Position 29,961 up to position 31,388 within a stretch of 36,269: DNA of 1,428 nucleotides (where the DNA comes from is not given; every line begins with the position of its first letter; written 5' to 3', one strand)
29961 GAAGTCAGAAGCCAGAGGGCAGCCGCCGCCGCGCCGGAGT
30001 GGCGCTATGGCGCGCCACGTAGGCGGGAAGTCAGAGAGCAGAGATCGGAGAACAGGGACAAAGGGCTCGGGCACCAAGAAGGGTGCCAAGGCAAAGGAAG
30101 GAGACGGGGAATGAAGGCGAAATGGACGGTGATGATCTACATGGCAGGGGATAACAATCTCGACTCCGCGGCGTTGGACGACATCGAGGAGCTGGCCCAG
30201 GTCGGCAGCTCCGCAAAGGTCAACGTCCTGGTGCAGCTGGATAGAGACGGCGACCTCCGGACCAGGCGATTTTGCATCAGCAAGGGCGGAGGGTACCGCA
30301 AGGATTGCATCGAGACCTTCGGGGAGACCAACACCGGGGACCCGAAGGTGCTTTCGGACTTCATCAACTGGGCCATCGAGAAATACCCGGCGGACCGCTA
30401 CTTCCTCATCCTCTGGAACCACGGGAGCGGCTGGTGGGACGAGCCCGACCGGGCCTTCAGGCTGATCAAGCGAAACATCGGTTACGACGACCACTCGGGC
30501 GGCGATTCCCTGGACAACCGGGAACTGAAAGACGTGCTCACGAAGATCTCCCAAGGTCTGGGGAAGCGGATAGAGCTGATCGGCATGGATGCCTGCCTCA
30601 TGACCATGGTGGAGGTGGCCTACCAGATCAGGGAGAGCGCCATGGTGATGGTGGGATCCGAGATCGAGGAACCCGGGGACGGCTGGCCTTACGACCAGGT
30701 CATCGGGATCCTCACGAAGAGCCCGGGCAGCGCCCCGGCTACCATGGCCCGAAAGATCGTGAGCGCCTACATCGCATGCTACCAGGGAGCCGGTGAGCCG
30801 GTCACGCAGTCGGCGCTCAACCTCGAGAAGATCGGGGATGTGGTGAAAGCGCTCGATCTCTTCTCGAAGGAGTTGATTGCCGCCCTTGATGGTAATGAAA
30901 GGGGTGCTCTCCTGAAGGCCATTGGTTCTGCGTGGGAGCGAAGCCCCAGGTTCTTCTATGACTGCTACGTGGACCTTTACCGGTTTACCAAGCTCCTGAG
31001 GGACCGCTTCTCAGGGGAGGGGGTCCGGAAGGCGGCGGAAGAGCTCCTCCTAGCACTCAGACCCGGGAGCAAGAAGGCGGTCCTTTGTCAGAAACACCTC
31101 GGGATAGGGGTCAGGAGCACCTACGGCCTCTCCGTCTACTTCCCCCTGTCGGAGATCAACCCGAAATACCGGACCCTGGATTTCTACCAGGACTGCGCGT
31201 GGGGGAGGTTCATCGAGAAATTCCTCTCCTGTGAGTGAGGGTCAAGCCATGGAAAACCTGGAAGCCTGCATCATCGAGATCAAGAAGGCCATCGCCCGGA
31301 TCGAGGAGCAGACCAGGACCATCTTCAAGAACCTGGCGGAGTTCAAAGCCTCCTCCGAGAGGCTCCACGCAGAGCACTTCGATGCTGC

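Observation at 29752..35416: Candidate undescribed module: cytoplasmic clostripain-like protease co-encoded with membrane, DNA, lipid and cell-wall attacking proteins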

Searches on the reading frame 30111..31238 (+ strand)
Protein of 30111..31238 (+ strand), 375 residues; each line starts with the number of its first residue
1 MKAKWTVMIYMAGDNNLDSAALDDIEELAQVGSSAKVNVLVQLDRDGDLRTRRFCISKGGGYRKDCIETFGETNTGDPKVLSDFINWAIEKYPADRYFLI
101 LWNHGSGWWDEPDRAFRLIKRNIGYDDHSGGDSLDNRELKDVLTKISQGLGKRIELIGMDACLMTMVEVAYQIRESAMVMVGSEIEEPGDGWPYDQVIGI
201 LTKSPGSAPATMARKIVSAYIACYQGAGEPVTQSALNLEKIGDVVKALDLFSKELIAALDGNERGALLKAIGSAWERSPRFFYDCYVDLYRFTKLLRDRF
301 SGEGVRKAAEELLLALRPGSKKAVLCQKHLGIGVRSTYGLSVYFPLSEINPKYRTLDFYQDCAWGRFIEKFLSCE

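Call 3: search_protein_families(library=pfam, proteins=[window:30111-31238:+], max_evalue=0.1)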
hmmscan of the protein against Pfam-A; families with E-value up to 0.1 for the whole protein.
window:30111-31238:+ (375 aa): 1 family
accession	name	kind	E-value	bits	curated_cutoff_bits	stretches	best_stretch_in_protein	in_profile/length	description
PF03415.19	Peptidase_C11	-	5.3e-59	201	25.8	1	9-369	1-357/359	Clostripain family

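Call 5: search_protein_families(library=padloc, proteins=[window:30111-31238:+], max_evalue=0.01)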
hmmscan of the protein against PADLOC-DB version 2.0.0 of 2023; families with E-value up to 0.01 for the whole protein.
window:30111-31238:+ (375 aa): 0 families

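Call 6: search_protein_families(library=phrogs, proteins=[window:30111-31238:+], max_evalue=0.01)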
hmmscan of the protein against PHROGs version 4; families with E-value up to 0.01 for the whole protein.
window:30111-31238:+ (375 aa): 0 families

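Call 8: find_homologous_proteins(query=window:30111-31238:+, max_evalue=1e-10)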
Query window:30111-31238:+ (375 aa): 2600 proteins with E <= 1e-10 among 8000 candidates; the best 120 are listed.
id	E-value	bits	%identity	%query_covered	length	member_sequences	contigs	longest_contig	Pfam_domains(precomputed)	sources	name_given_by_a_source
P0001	6.1e-255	863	100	100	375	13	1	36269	PF03415.20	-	-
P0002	1.0e-201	688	78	100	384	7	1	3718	PF03415.20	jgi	jgi:hypothetical protein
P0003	4.6e-156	538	84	75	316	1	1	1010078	PF03415.20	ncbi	ncbi:MAG: clostripain-related cysteine peptidase [Thermodesulfobacteriota bacterium]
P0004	3.9e-145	502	58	99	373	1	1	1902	PF03415.20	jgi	-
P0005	7.0e-145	501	59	99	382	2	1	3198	PF03415.20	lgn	-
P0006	2.4e-144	499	58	99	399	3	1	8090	PF03415.20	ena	-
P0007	3.6e-143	495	59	99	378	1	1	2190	PF03415.20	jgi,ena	-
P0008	6.1e-143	494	60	99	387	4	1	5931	PF03415.20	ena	-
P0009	1.0e-142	494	60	100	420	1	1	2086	PF03415.20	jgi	jgi:hypothetical protein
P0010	1.8e-142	493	58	99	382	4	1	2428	PF03415.20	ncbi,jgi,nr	ncbi:MAG: hypothetical protein JRH06_17680 [Deltaproteobacteria bacterium]|nr:hypothetical protein [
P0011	5.4e-142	491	58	99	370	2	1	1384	PF03415.20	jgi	jgi:hypothetical protein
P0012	9.8e-140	484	57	99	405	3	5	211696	PF03415.20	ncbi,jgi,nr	ncbi:MAG: hypothetical protein JRH08_08180 [Deltaproteobacteria bacterium]|nr:hypothetical protein [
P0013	3.7e-139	482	59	98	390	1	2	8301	PF03415.20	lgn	-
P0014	5.2e-137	475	57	99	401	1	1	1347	PF03415.20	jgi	jgi:hypothetical protein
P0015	1.0e-135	471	55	99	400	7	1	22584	PF03415.20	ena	-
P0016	1.9e-134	466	54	99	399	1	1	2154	PF03415.20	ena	-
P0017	3.4e-134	466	56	99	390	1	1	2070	PF03415.20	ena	-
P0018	8.8e-134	464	54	99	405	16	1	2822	PF03415.20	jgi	-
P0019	1.0e-133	464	54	99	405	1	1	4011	PF03415.20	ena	-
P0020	1.8e-133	463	53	99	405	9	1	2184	PF03415.20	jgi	jgi:hypothetical protein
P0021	2.0e-133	463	54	99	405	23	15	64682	PF03415.20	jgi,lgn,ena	-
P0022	6.4e-133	461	56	99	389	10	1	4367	PF03415.20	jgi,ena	-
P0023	6.5e-133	461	54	97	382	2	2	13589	PF03415.20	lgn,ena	-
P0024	1.7e-132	460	53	99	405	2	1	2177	PF03415.20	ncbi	-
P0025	3.3e-132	459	53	99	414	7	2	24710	PF03415.20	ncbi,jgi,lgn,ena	ncbi:MAG: clostripain-related cysteine peptidase [Syntrophales bacterium]|jgi:hypothetical protein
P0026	4.3e-132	459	53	99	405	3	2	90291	PF03415.20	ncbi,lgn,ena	-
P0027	6.1e-132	458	53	99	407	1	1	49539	PF03415.20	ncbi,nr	ncbi:MAG: Clostripain precursor [Syntrophaceae bacterium PtaB.Bin095]|nr:MAG: Clostripain precursor 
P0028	1.6e-131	457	53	99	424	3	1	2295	PF03415.20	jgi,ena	-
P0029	1.9e-131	457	82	65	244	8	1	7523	PF03415.20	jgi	jgi:clostripain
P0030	2.4e-131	456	53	98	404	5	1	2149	PF03415.20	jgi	-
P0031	2.5e-131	456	53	99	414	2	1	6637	PF03415.20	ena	-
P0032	8.8e-131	454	56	98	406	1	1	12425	PF03415.20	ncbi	-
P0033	1.2e-130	454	56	98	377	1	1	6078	PF03415.20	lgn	-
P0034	1.6e-130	453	53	99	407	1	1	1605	PF03415.20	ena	-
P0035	7.3e-130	451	53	99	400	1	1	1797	PF03415.20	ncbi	-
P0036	9.7e-130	451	54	99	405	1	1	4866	PF03415.20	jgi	-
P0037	1.2e-129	451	56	99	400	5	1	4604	PF03415.20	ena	-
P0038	1.5e-129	450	53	99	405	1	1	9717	PF03415.20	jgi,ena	-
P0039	1.5e-129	450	53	99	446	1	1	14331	PF03415.20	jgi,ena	-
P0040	1.7e-129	450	51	99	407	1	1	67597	PF03415.20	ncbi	-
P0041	1.9e-129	450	52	99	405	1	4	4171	PF03415.20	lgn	-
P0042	4.6e-129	449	53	99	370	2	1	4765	PF03415.20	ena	-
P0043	6.7e-129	448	53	99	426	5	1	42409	PF03415.20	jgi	jgi:hypothetical protein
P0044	1.7e-128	447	53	99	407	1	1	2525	PF03415.20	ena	-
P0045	5.9e-128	445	55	99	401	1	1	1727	PF03415.20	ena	-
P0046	1.3e-127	444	52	99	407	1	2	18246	PF03415.20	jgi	jgi:hypothetical protein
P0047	2.5e-127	443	48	67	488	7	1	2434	PF03415.20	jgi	jgi:hypothetical protein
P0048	4.8e-127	442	50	99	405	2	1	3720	PF03415.20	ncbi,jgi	-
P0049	5.1e-127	442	47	67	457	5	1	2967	PF03415.20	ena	-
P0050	1.1e-126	441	54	99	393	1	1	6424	PF03415.20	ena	-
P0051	1.2e-126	441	51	99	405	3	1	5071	PF03415.20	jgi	-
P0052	1.8e-126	440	54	99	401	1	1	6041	PF03415.20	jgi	jgi:hypothetical protein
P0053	1.9e-126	440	55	99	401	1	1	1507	PF03415.20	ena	-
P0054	2.5e-126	440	51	99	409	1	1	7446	PF03415.20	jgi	-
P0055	2.5e-126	440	51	99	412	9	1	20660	PF03415.20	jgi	-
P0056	2.9e-126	439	50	99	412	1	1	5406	PF03415.20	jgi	-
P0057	6.2e-126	438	55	99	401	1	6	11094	PF03415.20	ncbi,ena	-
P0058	6.7e-126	438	52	99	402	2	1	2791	PF03415.20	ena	-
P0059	6.9e-126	438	51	99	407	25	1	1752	PF03415.20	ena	-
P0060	7.7e-126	438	52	99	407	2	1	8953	PF03415.20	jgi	-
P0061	8.6e-126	438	51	99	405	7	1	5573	PF03415.20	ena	-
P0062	1.1e-125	438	52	99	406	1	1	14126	PF03415.20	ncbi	ncbi:MAG: clostripain-related cysteine peptidase [Syntrophales bacterium]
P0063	1.3e-125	437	54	99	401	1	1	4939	PF03415.20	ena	-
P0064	1.4e-125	437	52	99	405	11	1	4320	PF03415.20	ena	-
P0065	1.4e-125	437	51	99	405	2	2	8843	PF03415.20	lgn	-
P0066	1.7e-125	437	53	99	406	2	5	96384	PF03415.20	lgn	-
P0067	1.8e-125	437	51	99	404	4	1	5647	PF03415.20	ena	-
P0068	2.3e-125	437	53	99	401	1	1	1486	PF03415.20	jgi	jgi:hypothetical protein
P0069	2.7e-125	436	52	99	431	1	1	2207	PF03415.20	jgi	jgi:hypothetical protein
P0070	4.2e-125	436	55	99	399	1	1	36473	PF03415.20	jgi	-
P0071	5.4e-125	435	52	99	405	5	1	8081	PF03415.20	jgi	-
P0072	5.5e-125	435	53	99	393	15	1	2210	PF03415.20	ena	-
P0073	8.0e-125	435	51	99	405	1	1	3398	PF03415.20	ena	-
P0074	8.3e-125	435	54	99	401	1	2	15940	PF03415.20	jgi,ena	-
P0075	8.5e-125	435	55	99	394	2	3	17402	PF03415.20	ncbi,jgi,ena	jgi:hypothetical protein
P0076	1.1e-124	434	50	99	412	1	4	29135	PF03415.20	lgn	-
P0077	1.2e-124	434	54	99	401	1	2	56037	PF03415.20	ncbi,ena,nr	ncbi:MAG: clostripain-related cysteine peptidase [Deltaproteobacteria bacterium]|nr:clostripain-rela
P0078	1.3e-124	434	54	99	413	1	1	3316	PF03415.20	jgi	jgi:hypothetical protein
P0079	1.5e-124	434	54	99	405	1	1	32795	PF03415.20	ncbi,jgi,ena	-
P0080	1.8e-124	434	50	99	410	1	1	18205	PF03415.20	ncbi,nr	ncbi:MAG: hypothetical protein JXA41_10990 [Deltaproteobacteria bacterium]|nr:hypothetical protein [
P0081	2.5e-124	433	52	99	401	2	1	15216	PF03415.20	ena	-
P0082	3.8e-124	433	53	99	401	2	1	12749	PF03415.20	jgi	-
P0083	4.2e-124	432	54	99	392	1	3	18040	PF03415.20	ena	-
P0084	4.2e-124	432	56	91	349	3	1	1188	PF03415.20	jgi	jgi:hypothetical protein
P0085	4.4e-124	432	53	99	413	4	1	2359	PF03415.20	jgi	jgi:hypothetical protein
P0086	5.1e-124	432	54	99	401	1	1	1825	PF03415.20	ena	-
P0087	5.6e-124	432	53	99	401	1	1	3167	PF03415.20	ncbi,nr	ncbi:MAG: hypothetical protein KKC25_08860 [Proteobacteria bacterium]|nr:hypothetical protein [Pseud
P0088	6.3e-124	432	54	99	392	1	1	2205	PF03415.20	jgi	-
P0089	6.8e-124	432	55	99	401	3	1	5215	PF03415.20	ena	-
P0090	8.3e-124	431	53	99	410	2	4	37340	PF03415.20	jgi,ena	-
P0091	1.6e-123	430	51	99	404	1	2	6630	PF03415.20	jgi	jgi:hypothetical protein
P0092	1.9e-123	430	51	99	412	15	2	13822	PF03415.20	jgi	jgi:hypothetical protein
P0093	2.0e-123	430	55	99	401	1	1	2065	PF03415.20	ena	-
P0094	2.1e-123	430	52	99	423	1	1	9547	PF03415.20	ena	-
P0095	2.7e-123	430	53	99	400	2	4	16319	PF03415.20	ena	-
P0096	2.8e-123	430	55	99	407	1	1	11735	PF03415.20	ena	-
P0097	3.9e-123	429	50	99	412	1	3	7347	PF03415.20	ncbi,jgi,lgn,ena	jgi:Clostripain family.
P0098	4.5e-123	429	55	99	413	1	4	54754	PF03415.20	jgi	-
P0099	4.7e-123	429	52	99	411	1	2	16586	PF03415.20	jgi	jgi:hypothetical protein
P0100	4.7e-123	429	53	99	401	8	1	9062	PF03415.20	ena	-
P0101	5.2e-123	429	52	99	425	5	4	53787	PF03415.20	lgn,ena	-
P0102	7.3e-123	428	53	99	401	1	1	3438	PF03415.20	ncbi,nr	ncbi:MAG: hypothetical protein KJ936_09740 [Proteobacteria bacterium]|nr:hypothetical protein [Pseud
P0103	8.0e-123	428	51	99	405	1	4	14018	PF03415.20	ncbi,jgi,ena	-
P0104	1.0e-122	428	53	99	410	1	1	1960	PF03415.20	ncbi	-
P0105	1.0e-122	428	53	99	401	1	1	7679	PF03415.20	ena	-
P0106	1.1e-122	428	54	99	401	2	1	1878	PF03415.20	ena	-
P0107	1.4e-122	427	54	99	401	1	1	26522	PF03415.20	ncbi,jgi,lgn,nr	ncbi:MAG: clostripain-related cysteine peptidase [Syntrophales bacterium]|jgi:hypothetical protein|n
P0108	1.4e-122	427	54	99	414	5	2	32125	PF03415.20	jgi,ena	-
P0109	1.5e-122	427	54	99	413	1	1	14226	PF03415.20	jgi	jgi:hypothetical protein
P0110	1.5e-122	427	52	99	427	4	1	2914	PF03415.20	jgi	-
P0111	1.5e-122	427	53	99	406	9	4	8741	PF03415.20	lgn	-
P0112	1.8e-122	427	53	99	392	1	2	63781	PF03415.20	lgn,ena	-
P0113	1.8e-122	427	54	99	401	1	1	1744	PF03415.20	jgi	jgi:hypothetical protein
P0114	2.7e-122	426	54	99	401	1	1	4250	PF03415.20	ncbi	-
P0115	2.8e-122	426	53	99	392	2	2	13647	PF03415.20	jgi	-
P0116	3.2e-122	426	50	99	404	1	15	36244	PF03415.20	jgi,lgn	jgi:hypothetical protein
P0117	3.4e-122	426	53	99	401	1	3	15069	PF03415.20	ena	-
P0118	3.6e-122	426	53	99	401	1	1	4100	PF03415.20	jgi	-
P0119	4.0e-122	426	52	99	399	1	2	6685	PF03415.20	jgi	jgi:hypothetical protein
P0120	4.8e-122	426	51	99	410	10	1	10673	PF03415.20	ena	-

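Call 9: find_encoding_contigs(protein=P0003, flank=10000, max_places=3)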
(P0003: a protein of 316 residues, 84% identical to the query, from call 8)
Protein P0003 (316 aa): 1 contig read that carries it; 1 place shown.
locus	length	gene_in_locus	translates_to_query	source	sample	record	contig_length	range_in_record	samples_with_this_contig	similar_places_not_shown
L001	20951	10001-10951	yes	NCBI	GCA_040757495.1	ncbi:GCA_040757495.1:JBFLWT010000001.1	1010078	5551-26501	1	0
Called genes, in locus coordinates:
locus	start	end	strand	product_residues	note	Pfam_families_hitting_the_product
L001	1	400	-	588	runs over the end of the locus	PF00580:UvrD-helicase, PF01443:Viral_helicase1 (faint), PF13245:AAA_19, PF13604:AAA_30 (faint), PF13361:UvrD_C, PF13538:UvrD_C_2 (faint)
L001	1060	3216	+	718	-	PF00069:Pkinase, PF07714:PK_Tyr_Ser-Thr, PF17874:TPR_MalT (faint), PF13424:TPR_12, PF13374:TPR_10 (weak), PF13424:TPR_12, PF14938:SNAP (weak), PF13424:TPR_12, +10 more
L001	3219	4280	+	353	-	PF02861:Clp_N, PF13191:AAA_16 (weak), PF23569:NBD_SMAX1, PF00004:AAA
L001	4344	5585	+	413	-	PF17871:AAA_lid_9, PF00158:Sigma54_activat (weak), PF00004:AAA, PF07724:AAA_2, PF07728:AAA_5, PF10431:ClpB_D2-small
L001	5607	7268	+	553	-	PF16697:Yop-YscD_cpl, PF00498:FHA, PF01590:GAF (weak), PF13492:GAF_3, PF00211:Guanylate_cyc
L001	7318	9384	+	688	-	PF00069:Pkinase, PF07714:PK_Tyr_Ser-Thr, PF13174:TPR_6 (faint), PF13424:TPR_12 (weak), PF17874:TPR_MalT (weak), PF13424:TPR_12, PF17874:TPR_MalT, PF13424:TPR_12, +10 more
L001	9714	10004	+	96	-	-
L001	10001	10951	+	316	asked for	PF03415:Peptidase_C11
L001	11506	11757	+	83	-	-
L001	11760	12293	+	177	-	PF05013:FGase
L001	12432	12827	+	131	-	PF00903:Glyoxalase, PF12681:Glyoxalase_2 (weak)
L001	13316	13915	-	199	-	PF14512:TM1586_NiRdase (faint), PF00881:Nitroreductase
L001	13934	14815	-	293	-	-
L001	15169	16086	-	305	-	PF01370:Epimerase (faint), PF05368:NmrA, PF13460:NAD_binding_10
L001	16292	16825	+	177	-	-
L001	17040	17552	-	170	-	-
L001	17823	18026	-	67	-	-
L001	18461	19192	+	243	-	PF14512:TM1586_NiRdase (faint), PF00881:Nitroreductase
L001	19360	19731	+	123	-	PF01026:TatD_DNase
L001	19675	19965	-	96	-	-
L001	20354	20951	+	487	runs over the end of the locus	PF00575:S1, PF23459:S1_RRP5 (weak), PF00575:S1, PF23459:S1_RRP5 (weak), PF00575:S1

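Call 10: find_encoding_contigs(protein=P0012, flank=10000, max_places=3)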
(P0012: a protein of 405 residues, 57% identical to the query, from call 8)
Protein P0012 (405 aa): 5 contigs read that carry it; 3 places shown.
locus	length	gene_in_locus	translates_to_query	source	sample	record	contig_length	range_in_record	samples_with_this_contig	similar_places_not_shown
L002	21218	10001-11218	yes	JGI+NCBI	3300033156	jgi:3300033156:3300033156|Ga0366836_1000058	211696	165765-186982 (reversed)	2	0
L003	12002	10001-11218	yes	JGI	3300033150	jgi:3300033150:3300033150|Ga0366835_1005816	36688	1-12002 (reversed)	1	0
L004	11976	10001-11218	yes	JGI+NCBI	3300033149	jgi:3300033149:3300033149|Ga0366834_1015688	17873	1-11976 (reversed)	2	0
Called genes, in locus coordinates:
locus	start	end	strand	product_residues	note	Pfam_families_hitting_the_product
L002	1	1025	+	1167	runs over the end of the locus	PF02384:N6_Mtase (weak), PF07669:Eco57I (faint), PF22837:M_Eco57I_C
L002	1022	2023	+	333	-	PF02229:PC4 (faint)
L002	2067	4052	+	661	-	PF27167:HTH_GRAD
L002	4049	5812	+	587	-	-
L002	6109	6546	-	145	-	-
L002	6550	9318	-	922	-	PF02384:N6_Mtase, PF20473:MmeI_Mtase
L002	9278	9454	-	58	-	-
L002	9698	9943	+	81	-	-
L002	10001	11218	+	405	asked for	PF03415:Peptidase_C11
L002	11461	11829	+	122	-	-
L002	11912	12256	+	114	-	PF00216:Bac_DNA_binding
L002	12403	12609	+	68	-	PF13091:PLDc_2 (weak)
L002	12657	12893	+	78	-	PF13091:PLDc_2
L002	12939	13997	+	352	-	PF20551:DUF6765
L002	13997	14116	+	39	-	-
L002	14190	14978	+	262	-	PF04909:Amidohydro_2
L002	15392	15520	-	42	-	-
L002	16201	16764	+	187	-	PF02481:DNA_processg_A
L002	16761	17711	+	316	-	-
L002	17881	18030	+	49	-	-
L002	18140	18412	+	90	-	-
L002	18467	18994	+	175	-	-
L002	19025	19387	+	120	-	PF00436:SSB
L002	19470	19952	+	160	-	-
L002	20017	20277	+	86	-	PF08401:ArdcN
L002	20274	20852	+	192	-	-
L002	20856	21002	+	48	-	-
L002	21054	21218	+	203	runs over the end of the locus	-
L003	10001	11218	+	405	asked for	PF03415:Peptidase_C11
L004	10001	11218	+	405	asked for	PF03415:Peptidase_C11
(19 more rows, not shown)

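Call 11: find_encoding_contigs(protein=P0027, flank=10000, max_places=3)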
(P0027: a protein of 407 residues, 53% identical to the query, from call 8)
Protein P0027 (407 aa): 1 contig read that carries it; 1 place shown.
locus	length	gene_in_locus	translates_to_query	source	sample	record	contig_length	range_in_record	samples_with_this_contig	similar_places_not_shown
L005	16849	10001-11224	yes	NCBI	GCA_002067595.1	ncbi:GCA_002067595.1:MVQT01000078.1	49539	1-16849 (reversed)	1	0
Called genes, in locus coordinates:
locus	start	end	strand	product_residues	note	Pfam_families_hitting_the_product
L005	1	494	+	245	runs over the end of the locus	PF03613:EIID-AGA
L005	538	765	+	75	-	PF00381:PTS-HPr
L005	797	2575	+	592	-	PF05524:PEP-utilisers_N, PF00391:PEP-utilizers, PF02896:PEP-utilizers_C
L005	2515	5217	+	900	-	PF27464:PlsB_N, PF01553:Acyltransferase, PF19277:GPAT_C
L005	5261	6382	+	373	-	PF13484:Fer4_16, PF13646:HEAT_2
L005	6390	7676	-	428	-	PF03952:Enolase_N, PF00113:Enolase_C, PF13378:MR_MLE_C (weak)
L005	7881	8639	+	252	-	PF01171:ATP_bind_3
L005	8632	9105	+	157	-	PF01668:SmpB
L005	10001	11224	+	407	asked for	PF03415:Peptidase_C11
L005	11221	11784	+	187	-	PF01464:SLT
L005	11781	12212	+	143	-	-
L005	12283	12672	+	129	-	PF18291:HU-HIG (weak), PF00216:Bac_DNA_binding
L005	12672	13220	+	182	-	PF13091:PLDc_2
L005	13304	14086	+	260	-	PF00753:Lactamase_B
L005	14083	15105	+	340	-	-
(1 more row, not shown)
